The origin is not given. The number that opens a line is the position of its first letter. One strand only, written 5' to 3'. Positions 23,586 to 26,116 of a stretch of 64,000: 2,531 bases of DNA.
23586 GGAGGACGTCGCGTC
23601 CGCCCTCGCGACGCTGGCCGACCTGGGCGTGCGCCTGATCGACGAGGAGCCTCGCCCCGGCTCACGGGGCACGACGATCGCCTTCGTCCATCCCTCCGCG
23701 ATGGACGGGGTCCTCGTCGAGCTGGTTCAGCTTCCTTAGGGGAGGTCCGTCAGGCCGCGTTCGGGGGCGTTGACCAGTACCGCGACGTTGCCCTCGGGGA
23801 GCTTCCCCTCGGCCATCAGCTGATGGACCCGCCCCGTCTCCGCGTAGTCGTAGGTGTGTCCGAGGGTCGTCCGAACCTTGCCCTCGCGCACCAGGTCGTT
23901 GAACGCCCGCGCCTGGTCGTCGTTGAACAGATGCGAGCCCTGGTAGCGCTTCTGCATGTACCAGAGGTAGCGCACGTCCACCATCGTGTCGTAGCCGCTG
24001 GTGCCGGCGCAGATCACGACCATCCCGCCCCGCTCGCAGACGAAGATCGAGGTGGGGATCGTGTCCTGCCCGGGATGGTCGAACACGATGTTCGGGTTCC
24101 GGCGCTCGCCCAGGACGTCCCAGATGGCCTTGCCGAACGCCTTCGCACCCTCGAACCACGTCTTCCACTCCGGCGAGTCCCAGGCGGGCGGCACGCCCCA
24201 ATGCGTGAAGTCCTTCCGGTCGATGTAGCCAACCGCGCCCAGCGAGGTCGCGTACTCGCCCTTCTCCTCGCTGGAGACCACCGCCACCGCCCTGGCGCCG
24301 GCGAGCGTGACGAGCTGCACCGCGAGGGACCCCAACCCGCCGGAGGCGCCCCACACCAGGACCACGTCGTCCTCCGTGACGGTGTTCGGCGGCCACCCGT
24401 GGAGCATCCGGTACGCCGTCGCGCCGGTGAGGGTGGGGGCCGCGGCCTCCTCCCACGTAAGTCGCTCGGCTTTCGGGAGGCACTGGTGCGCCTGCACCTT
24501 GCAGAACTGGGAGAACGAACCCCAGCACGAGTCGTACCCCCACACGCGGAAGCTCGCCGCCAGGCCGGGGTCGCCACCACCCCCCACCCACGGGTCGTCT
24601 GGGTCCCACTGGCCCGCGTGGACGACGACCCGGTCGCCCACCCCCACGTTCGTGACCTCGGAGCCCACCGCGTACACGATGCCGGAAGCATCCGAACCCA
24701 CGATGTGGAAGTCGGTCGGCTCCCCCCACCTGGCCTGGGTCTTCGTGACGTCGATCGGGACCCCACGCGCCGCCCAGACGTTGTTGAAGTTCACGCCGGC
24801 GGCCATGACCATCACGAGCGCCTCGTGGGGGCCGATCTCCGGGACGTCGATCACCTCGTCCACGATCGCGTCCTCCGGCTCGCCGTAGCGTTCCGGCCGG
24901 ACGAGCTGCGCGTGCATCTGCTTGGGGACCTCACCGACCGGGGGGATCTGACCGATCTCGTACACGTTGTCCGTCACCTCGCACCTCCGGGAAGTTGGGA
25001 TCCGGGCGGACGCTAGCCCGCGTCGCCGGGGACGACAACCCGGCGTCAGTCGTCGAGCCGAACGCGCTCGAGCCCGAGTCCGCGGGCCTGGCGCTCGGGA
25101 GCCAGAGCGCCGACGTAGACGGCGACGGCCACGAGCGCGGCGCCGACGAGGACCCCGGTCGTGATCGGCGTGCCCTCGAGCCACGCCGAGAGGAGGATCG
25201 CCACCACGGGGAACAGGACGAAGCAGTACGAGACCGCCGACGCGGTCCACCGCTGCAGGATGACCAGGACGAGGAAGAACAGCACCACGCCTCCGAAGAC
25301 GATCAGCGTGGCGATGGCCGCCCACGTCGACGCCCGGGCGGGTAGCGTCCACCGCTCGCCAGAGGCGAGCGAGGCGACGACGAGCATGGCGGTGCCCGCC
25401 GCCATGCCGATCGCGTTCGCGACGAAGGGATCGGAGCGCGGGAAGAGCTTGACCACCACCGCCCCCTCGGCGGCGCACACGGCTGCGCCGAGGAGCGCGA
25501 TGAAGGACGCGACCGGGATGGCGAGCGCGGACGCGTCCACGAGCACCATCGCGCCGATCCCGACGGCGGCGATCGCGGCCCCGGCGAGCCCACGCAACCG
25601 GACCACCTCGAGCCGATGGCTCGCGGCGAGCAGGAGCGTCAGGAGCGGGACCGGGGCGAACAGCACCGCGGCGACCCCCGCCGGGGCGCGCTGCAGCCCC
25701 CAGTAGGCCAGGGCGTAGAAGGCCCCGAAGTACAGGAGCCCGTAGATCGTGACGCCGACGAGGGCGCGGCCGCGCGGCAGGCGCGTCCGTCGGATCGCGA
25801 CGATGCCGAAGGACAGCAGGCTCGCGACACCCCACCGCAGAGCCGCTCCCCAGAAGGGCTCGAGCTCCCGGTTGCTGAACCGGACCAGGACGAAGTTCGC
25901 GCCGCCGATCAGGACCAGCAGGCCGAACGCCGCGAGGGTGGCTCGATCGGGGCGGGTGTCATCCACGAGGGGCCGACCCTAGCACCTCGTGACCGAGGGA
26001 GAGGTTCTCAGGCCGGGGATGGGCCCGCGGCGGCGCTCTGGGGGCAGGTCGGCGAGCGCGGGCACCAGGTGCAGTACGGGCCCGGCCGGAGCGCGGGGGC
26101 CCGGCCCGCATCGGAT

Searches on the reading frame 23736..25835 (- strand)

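Call 62: search_protein_families(library=pfam, proteins=[window:23736-25835:-], max_evalue=0.001)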
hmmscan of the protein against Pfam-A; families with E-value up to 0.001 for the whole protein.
window:23736-25835:- (699 aa): 3 families
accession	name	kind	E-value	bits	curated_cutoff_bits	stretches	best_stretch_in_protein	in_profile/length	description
PF00107.32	ADH_zinc_N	-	4e-15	56.3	31.8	1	500-647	1-125/129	Zinc-binding dehydrogenase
PF08240.17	ADH_N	-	1e-12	48.6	23.5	1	335-455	1-102/104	Alcohol dehydrogenase GroES-like domain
PF13602.12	ADH_zinc_N_2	-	0.0001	23.6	27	1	582-678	25-127/134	Zinc-binding dehydrogenase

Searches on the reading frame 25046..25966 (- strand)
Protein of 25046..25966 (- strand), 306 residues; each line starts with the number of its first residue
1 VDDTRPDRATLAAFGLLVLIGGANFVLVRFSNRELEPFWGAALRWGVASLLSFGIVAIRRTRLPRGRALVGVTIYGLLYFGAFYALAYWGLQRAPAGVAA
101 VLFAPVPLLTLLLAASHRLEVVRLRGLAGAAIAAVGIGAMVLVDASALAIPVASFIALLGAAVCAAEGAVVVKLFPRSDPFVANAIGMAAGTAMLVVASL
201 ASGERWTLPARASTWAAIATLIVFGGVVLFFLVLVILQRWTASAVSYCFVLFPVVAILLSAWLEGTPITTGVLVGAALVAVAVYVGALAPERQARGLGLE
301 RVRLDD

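Call 62: search_protein_families(library=pfam, proteins=[window:25046-25966:-], max_evalue=0.001)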
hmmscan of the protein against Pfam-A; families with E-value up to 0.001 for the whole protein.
window:25046-25966:- (306 aa): 1 family
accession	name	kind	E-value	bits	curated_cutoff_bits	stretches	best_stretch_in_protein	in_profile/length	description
PF00892.27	EamA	-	1.6e-25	90.4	28.2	2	16-140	9-133/135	EamA-like transporter family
